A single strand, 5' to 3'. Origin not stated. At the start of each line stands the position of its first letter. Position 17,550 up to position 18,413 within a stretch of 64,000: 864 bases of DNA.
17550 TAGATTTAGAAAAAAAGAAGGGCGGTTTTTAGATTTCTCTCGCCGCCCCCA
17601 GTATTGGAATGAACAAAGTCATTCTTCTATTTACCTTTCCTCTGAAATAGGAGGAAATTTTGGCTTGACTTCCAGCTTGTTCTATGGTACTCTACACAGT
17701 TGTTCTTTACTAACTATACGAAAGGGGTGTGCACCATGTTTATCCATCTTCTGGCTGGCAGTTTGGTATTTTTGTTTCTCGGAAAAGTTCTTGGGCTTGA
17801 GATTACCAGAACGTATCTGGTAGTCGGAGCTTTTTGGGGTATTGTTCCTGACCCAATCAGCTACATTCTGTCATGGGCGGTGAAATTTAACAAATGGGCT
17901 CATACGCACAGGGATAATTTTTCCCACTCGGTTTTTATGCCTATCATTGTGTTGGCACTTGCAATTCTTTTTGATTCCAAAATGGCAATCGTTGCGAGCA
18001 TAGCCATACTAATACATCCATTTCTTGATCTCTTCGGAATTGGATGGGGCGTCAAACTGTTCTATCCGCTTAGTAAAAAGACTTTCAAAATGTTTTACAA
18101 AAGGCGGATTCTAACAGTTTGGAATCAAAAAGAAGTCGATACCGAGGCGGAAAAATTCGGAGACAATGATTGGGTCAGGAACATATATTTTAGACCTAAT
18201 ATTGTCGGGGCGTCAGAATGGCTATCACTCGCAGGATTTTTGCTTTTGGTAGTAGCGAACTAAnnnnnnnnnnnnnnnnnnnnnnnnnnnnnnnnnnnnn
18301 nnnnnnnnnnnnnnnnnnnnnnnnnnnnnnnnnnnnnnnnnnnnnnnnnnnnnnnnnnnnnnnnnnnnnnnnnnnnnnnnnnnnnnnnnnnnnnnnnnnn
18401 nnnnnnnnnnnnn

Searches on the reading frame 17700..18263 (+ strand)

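Call 106: search_protein_families(library=pfam, proteins=[window:17700-18263:+], max_evalue=0.001)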
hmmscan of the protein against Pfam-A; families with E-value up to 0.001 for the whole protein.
window:17700-18263:+ (187 aa): 1 family
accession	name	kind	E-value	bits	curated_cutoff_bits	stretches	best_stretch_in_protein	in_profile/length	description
PF04307.19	YdjM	-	2.4e-13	50.4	29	1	13-131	3-126/176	YdjM inner membrane protein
